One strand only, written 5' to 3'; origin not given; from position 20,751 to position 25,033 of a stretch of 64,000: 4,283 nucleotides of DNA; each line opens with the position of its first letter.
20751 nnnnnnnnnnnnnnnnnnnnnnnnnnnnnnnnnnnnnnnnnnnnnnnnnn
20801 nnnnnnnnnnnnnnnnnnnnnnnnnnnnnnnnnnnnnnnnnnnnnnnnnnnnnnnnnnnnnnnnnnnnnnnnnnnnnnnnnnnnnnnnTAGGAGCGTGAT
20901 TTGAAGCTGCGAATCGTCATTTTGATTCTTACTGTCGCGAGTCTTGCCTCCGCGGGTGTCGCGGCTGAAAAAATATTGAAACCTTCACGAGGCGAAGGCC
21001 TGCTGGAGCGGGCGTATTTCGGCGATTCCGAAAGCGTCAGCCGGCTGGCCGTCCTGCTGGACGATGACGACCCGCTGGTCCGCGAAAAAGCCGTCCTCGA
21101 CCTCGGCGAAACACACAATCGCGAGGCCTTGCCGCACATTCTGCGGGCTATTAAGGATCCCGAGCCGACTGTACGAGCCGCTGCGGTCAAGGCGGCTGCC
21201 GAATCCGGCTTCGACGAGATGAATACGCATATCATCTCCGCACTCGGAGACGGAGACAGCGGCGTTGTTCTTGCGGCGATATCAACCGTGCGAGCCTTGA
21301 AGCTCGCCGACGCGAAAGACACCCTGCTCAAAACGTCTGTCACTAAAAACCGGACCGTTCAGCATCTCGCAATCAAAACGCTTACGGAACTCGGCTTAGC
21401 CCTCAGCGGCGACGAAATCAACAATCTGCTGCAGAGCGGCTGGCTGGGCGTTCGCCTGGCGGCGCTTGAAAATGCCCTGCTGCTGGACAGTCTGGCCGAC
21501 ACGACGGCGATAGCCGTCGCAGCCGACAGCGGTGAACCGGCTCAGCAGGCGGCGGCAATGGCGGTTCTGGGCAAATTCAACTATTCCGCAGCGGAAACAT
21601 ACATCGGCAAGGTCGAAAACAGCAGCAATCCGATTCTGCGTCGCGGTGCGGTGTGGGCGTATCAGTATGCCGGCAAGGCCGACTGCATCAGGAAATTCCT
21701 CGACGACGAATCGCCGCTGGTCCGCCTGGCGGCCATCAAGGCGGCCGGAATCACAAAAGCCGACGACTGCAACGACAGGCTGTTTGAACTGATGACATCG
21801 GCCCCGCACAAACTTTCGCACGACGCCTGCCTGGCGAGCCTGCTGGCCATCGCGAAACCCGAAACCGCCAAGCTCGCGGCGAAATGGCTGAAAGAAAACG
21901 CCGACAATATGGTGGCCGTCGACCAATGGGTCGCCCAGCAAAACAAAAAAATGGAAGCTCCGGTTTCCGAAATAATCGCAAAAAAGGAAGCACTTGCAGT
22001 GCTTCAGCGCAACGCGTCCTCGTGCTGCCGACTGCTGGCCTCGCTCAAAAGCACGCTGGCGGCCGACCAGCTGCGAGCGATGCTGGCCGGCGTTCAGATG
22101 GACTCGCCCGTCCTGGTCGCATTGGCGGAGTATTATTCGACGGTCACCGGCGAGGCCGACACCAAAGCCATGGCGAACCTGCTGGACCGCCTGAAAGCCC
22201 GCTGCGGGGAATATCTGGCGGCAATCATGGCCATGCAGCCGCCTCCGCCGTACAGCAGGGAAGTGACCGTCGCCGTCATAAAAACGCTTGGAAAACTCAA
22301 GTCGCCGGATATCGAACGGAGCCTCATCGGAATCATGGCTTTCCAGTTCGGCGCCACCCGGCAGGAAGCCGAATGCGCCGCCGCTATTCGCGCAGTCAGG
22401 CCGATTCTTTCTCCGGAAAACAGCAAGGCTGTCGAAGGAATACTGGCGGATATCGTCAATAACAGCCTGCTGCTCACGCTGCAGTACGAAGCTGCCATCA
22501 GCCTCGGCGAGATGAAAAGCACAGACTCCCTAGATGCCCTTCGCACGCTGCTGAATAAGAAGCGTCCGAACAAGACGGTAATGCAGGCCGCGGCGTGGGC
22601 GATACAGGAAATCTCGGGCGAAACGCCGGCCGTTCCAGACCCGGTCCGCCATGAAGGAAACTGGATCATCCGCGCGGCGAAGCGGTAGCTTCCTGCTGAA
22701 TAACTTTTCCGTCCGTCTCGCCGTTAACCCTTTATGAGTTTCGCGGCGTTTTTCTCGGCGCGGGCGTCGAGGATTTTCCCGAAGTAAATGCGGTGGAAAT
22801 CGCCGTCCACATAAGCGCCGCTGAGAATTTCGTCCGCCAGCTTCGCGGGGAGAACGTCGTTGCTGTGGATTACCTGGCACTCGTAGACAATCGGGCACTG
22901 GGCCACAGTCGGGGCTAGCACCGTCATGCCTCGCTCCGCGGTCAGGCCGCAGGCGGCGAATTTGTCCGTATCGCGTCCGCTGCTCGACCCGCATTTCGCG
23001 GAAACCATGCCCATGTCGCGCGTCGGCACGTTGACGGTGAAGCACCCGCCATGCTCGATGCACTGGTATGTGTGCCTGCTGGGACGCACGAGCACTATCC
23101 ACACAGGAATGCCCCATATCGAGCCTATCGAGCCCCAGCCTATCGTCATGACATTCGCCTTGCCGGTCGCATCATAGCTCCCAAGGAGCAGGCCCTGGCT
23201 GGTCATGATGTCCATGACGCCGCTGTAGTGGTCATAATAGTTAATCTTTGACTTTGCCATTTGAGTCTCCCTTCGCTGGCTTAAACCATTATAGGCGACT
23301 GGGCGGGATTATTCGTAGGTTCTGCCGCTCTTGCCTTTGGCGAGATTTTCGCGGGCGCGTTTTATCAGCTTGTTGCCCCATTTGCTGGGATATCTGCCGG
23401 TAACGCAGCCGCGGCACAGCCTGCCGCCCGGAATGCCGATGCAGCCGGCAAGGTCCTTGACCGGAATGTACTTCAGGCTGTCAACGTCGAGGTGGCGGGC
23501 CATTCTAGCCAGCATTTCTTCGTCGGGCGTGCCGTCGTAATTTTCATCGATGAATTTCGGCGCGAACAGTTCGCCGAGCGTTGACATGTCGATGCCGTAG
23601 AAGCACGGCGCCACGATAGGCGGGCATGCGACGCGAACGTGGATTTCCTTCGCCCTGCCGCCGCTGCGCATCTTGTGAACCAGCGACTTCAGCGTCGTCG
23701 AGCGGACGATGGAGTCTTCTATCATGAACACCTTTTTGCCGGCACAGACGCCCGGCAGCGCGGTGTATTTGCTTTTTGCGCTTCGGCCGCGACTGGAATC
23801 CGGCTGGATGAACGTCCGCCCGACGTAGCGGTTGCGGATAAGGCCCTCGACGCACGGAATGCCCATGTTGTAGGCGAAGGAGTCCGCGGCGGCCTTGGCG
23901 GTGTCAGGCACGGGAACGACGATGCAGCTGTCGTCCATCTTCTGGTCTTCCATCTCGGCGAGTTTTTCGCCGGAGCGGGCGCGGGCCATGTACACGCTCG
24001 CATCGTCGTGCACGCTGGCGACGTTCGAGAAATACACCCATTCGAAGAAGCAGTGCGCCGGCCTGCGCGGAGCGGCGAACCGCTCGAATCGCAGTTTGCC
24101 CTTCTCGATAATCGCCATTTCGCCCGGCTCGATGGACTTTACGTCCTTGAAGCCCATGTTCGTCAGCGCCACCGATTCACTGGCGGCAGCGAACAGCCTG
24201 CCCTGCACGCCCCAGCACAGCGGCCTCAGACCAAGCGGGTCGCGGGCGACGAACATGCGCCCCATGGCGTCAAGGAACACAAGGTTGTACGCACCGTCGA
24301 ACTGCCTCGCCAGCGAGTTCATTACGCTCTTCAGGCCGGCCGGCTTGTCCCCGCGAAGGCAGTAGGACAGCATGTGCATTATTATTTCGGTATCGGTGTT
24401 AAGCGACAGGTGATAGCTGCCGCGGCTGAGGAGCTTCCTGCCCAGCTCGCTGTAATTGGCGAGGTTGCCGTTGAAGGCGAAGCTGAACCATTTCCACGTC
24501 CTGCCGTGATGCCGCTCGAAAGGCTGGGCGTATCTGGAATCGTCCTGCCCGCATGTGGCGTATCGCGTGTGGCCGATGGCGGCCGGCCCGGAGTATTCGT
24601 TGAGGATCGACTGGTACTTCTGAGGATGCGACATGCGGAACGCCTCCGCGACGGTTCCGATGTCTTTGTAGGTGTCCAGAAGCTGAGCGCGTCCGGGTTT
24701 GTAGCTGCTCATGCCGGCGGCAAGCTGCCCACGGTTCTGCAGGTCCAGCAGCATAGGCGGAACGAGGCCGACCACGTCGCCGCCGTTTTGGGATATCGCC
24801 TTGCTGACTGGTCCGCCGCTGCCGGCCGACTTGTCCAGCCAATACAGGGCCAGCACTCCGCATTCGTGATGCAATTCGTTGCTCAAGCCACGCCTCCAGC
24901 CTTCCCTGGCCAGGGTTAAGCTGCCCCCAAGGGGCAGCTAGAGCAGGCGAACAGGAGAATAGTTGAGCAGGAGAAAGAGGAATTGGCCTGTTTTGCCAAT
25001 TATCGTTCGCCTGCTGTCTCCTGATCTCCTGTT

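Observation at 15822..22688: A translationally coupled four-gene operon: a 793-aa bitopic auxiliary protein, an ABC ATPase, a tandem-fused double ABC-2 permease and a secreted HEAT-repeat protein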

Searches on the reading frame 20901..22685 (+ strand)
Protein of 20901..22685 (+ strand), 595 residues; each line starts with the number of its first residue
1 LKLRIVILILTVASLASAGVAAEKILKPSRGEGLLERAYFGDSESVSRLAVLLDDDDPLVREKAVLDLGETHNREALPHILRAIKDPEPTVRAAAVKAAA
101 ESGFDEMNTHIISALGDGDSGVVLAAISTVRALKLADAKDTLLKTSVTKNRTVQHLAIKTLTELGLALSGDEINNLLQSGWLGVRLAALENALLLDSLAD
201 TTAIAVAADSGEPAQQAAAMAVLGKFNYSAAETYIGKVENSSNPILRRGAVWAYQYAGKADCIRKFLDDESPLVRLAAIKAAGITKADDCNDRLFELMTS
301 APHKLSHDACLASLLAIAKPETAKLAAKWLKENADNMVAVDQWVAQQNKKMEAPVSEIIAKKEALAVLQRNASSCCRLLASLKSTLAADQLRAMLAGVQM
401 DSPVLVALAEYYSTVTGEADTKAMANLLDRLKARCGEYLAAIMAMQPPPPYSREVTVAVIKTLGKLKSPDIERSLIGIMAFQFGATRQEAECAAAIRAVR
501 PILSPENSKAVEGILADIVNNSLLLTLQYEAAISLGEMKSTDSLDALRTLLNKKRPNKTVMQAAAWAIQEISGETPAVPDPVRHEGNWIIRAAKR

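Call 8: search_protein_families(library=pfam, proteins=[window:20901-22685:+], max_evalue=0.1)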
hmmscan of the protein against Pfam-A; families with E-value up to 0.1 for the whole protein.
window:20901-22685:+ (595 aa): 6 families
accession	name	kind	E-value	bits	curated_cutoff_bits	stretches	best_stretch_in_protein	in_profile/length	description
PF13646.12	HEAT_2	-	3.2e-30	104.7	27.7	5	49-127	5-84/88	HEAT repeats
PF02985.28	HEAT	-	2.8e-13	49.2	23.5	1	77-98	2-23/31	HEAT repeat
PF13513.12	HEAT_EZ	-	1.8e-09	38.3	27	0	46-70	30-54/55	HEAT-like repeat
PF12717.13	Cnd1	-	0.0001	22.9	26.4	0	42-74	56-88/162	non-SMC mitotic condensation complex subunit 1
PF03130.22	HEAT_PBS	-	0.00031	21.5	20.9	1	527-552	1-26/27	PBS lyase HEAT-like repeat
PF00514.29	Arm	-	0.018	15.6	20.6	0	544-572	14-40/41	Armadillo/beta-catenin-like repeat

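Call 9: search_protein_families(library=ncbifam, proteins=[window:20901-22685:+], max_evalue=0.1)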
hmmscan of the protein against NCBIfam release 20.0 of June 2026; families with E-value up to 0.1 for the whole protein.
window:20901-22685:+ (595 aa): 4 families
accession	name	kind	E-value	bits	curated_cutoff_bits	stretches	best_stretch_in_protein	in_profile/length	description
TIGR02270.1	TIGR02270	subfamily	1.8e-08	33.8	206.8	2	47-153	120-225/410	TIGR02270 family protein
NF010374.0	PRK13800.1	equivalog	7.6e-08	31.1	1196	2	42-140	620-719/898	fumarate reductase/succinate dehydrogenase flavoprotein subunit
NF058505.1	phyc_lyase_CpeY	equivalog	3.2e-07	29.3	600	1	57-190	65-200/419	C-phycoerythrin alpha-cysteine-82 phycoerythrobilin lyase CpeY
NF045915.1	PhycobilmeDegNblB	equivalog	1e-06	28.4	300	1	40-112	126-198/214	phycobilisome degradation protein NblB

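Call 89: search_protein_families(library=padloc, proteins=[window:20901-22685:+], max_evalue=0.001)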
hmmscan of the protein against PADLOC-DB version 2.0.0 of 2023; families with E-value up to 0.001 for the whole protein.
window:20901-22685:+ (595 aa): 0 families

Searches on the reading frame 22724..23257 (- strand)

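Call 13: search_protein_families(library=pfam, proteins=[window:22724-23257:-], max_evalue=0.001)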
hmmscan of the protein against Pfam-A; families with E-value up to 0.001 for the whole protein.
window:22724-23257:- (177 aa): 1 family
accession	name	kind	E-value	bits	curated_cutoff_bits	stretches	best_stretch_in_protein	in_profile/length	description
PF01613.24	Flavin_Reduct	-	3.8e-18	66.5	27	1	19-172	5-138/153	Flavin reductase like domain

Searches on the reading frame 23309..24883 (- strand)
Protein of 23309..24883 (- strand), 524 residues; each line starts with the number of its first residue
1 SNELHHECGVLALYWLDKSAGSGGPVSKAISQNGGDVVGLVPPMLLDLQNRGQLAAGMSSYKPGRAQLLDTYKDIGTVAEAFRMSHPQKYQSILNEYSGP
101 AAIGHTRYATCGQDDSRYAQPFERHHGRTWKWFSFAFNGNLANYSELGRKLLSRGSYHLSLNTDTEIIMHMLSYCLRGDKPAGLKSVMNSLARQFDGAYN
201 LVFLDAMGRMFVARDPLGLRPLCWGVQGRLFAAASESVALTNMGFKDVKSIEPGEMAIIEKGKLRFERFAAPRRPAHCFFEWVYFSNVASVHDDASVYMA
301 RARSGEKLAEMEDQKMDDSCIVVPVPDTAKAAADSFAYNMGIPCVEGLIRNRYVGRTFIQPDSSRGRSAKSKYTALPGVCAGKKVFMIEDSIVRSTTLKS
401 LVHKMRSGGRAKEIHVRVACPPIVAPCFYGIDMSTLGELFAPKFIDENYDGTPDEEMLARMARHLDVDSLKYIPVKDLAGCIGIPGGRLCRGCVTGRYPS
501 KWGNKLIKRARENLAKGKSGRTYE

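Call 13: search_protein_families(library=pfam, proteins=[window:23309-24883:-], max_evalue=0.001)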
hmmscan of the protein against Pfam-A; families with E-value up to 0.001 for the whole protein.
window:23309-24883:- (524 aa): 3 families
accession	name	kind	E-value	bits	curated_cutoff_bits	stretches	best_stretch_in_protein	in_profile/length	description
PF13522.11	GATase_6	-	4.8e-19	69.1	27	1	98-236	9-130/130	Glutamine amidotransferase domain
PF13537.11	GATase_7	-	1.8e-16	60.7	25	1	105-241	1-122/123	Glutamine amidotransferase domain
PF13230.11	GATase_4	-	9.8e-06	25.1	23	1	101-195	73-166/272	Glutamine amidotransferases class-II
